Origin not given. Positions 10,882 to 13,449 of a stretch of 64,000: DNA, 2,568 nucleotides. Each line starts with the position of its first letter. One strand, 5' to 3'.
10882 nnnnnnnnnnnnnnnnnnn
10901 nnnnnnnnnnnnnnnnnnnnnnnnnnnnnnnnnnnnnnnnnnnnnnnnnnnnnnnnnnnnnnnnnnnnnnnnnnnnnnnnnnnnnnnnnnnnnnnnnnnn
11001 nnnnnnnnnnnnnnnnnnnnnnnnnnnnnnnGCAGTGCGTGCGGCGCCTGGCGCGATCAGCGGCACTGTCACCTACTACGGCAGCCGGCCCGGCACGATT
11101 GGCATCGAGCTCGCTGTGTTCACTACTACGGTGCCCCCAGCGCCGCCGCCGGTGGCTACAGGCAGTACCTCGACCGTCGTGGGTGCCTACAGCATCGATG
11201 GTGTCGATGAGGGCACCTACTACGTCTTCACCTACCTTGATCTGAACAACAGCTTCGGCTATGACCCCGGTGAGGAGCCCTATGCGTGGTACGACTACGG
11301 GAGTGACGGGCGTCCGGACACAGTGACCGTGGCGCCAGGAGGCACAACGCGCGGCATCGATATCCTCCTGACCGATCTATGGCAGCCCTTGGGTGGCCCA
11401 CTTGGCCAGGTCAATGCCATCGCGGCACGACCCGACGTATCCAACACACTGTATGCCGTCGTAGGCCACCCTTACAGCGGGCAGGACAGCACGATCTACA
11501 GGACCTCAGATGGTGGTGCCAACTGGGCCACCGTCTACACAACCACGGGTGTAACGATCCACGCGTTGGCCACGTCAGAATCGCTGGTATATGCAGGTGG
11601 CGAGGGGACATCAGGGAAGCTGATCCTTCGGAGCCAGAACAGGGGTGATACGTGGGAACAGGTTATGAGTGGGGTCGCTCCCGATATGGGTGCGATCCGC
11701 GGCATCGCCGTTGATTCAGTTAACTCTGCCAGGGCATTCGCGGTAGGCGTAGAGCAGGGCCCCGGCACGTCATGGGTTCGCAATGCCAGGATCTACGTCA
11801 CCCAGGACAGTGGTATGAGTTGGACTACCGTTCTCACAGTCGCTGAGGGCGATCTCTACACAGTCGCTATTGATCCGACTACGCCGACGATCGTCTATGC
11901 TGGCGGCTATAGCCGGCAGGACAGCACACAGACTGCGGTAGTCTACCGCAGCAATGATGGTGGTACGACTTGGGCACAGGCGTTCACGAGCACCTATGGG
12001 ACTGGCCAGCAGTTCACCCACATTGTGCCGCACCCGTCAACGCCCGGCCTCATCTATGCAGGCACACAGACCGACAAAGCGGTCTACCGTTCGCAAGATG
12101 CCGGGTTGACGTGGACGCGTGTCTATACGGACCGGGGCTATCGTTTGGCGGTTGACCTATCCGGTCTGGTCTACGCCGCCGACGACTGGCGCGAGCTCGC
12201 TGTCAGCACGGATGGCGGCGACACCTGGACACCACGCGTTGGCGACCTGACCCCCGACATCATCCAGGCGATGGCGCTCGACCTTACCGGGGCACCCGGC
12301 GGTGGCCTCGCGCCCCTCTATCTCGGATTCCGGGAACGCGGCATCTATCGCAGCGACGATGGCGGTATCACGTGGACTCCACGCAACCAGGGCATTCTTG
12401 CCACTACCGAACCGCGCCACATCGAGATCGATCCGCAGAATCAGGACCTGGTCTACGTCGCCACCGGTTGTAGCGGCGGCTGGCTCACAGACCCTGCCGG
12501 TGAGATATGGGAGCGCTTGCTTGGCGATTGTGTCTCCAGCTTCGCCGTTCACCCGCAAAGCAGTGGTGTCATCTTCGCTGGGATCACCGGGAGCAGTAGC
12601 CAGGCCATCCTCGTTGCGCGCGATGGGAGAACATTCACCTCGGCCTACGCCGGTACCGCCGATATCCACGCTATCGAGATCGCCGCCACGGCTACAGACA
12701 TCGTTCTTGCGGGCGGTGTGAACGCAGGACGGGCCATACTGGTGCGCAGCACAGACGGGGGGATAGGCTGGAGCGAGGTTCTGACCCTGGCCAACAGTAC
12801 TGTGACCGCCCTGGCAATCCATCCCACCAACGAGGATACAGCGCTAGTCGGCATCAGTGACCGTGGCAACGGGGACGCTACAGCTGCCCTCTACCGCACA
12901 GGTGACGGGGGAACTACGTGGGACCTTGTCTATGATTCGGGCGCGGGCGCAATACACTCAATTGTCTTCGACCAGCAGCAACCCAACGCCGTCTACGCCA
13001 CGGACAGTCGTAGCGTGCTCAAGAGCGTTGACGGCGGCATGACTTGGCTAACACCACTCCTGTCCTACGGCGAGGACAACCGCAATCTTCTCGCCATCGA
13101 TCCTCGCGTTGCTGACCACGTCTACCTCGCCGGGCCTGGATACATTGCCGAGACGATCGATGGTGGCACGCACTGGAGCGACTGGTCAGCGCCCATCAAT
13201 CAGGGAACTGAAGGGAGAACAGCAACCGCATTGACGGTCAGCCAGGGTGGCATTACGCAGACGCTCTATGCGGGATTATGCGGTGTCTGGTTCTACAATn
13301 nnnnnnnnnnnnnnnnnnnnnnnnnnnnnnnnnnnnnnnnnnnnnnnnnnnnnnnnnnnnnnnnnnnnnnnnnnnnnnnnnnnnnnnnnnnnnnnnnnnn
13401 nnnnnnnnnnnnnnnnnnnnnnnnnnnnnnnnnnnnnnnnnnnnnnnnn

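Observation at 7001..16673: Five-gene coupled operon: Ppm1-like GT2, GT-C, BcsA-like synthase, 1522-aa multi-propeller protein and GH26-like lipoprotein; candidate undescribed synthase-dependent glycan system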

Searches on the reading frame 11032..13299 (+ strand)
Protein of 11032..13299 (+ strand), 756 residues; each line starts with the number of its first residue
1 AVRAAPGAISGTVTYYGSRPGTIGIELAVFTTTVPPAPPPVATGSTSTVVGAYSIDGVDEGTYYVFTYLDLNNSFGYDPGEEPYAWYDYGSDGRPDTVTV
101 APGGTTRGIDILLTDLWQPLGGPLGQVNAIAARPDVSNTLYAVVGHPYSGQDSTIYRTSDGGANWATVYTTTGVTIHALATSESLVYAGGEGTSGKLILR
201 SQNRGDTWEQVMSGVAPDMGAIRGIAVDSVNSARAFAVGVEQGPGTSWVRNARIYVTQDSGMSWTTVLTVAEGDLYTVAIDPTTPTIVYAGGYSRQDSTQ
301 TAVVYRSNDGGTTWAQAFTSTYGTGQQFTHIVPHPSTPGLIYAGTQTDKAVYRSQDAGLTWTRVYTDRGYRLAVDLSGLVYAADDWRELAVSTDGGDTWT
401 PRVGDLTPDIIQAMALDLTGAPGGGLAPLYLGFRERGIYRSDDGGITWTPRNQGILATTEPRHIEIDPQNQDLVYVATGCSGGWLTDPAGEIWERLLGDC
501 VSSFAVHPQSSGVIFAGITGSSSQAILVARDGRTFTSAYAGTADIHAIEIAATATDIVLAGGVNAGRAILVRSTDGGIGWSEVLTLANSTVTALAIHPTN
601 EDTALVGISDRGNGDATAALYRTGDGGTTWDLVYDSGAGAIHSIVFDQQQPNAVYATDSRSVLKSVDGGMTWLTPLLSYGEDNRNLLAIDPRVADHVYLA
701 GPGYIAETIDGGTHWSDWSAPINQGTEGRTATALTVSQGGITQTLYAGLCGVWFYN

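Call 72: predict_structure(alignment_id=A3)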
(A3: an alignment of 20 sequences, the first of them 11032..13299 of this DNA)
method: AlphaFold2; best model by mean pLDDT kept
length: 756 residues; sequences in the alignment: 20
mean_pLDDT: 90.4   pTM: 0.85
mean pLDDT of the five models: 90.4, 89.9, 89.4, 89.1, 88.1
residues with pLDDT >= 90: 521; 70-90: 208; 50-70: 20; < 50: 7
segments of 3 or more residues with pLDDT < 50: 1-4
pLDDT, mean of each block of 10 residues (from residue 1): 65 86 93 84 93 92 93 79 87 83 85 87 92 92 93 95 94 94 93 90 93 72 94 95 69 95 94 95 96 89 96 95 88 95 93 96 94 91 90 91 70 92 85 93 89 89 93 92 87 88 95 96 94 93 95 95 95 95 95 96 97 87 94 93 96 96 96 92 92 92 90 84 83 85 84 89
secondary structure, 60 per line:
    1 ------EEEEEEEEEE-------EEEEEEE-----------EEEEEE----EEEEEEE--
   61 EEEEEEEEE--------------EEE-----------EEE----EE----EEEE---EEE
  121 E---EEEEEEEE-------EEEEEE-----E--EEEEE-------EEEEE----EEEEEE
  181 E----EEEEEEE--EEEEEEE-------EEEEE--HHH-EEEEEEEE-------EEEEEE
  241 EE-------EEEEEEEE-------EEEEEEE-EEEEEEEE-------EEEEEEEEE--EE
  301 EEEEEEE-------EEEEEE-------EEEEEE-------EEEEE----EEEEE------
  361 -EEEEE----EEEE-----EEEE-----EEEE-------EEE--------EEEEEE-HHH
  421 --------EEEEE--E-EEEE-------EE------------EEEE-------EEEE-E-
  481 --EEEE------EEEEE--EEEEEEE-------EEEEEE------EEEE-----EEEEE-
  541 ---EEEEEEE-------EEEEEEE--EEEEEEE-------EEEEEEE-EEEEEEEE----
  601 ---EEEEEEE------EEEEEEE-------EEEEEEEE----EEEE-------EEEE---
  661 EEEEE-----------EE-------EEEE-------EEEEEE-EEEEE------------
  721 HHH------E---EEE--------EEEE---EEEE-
elements in order (helices of 4 or more, strands of 3 or more residues): E7-16 E24-30 E42-47 E52-58 E61-69 E84-86 E98-100 E111-114 E118-121 E125-132 E140-145 E154-158 E166-170 E175-181 E186-192 E195-201 E209-213 E220-227 E235-242 E250-257 E265-271 E273-280 E288-296 E299-307 E315-320 E328-333 E341-345 E350-354 E362-366 E371-374 E380-383 E389-392 E400-402 E411-416 E429-433 E438-441 E463-466 E474-477 E483-486 E493-497 E500-506 E514-519 E526-529 E535-539 E544-550 E558-564 E567-573 E581-587 E589-596 E604-610 E617-623 E631-638 E643-646 E654-657 E661-665 E686-689 E697-702 E704-708 E734-736 E745-748 E752-755
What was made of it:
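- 11377..13299 (+): Gene 4, residues about 160-800: tandem seven-bladed BNR propellers with a GH74-like arrangement, probably a non-catalytic glycan-binding module. AF2 model pLDDT 90.4 (call 72).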

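Call 74: fold_search(model_id=the predicted structure, library=pdb)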
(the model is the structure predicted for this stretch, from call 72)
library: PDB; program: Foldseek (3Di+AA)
matches with E <= 10: 1466; with E <= 0.001: 1137
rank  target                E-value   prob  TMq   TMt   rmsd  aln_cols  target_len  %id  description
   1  2cn3_A                1.9e-25  1.00  0.52  0.54   7.8       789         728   16  Crystal Structures of Clostridium thermocellum Xyloglucanase (released 2006-05-22)
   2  7kn8_A                2.3e-24  1.00  0.53  0.56   7.9       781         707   18  Crystal structure of the GH74 xyloglucanase from Xanthomonas campestris (Xcc1752) (released 2021-05-26)
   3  6p2m_A                3.1e-24  1.00  0.53  0.57   7.5       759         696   18  Crystal structure of the Caldicellulosiruptor lactoaceticus GH74 (ClGH74a) enzyme in complex with LLG xyloglucan (released 2019-07-31)
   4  6p2o_A                3.4e-24  1.00  0.43  0.44   9.9       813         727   18  Crystal structure of Streptomyces rapamycinicus GH74 in complex with xyloglucan fragments XLLG and XXXG (released 2019-07-31)
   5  5jwz_A                4.1e-24  1.00  0.52  0.54   7.7       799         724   18  Structure of a Putative Xyloglucanase from the Cellulolytic Bacteria Streptomyces sp. SirexAA-E (released 2016-06-01)
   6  7kn8_B                5.2e-24  1.00  0.53  0.56   7.8       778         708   18  Crystal structure of the GH74 xyloglucanase from Xanthomonas campestris (Xcc1752) (released 2021-05-26)
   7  2cn2_A                8.5e-24  1.00  0.53  0.56   7.4       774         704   17  Crystal Structures of Clostridium thermocellum Xyloglucanase (released 2006-05-22)
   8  6mgl_A                8.5e-24  1.00  0.50  0.51   8.1       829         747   15  Crystal structure of the catalytic domain from GH74 enzyme PoGH74 from Paenibacillus odorifer, D60A mutant in complex  (released 2019-01-23)
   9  6p2n                  9.3e-24  1.00  0.52  0.52   8.0       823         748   16  Crystal structure of Paenibacillus graminis GH74 (PgGH74) (released 2019-07-31)
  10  4lgn                  1.6e-23  1.00  0.51  0.52   8.5       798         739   18  The structure of Acidothermus cellulolyticus family 74 glycoside hydrolase (released 2013-12-11)
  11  5jwz_B                1.7e-23  1.00  0.52  0.54   7.8       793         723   17  Structure of a Putative Xyloglucanase from the Cellulolytic Bacteria Streptomyces sp. SirexAA-E (released 2016-06-01)
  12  6p2l_A                1.7e-23  1.00  0.52  0.57   7.8       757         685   16  Crystal structure of Niastella koreensis GH74 (NkGH74) enzyme (released 2019-07-31)
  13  5fkt_B                4.2e-23  1.00  0.53  0.55   7.5       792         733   16  Unraveling the first step of xyloglucan degradation by the soil saprophyte Cellvibrio japonicus through the functional (released 2015-11-04)
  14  6mgj_A                6.8e-23  1.00  0.50  0.50   8.7       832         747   16  Crystal structure of the catalytic domain from GH74 enzyme PoGH74 from Paenibacillus odorifer, apoenzyme (released 2019-01-23)
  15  5fkq_A                9.5e-23  1.00  0.53  0.54   7.6       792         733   17  Unraveling the first step of xyloglucan degradation by the soil saprophyte Cellvibrio japonicus through the functional (released 2015-11-04)
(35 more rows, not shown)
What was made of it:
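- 11377..13299 (+): The top 25 PDB fold hits are all GH74, E 2e-25, TM about 0.53 (call 74).
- On GH74: The top 25 PDB fold hits are all GH74, E 2e-25 (calls 72, 74).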
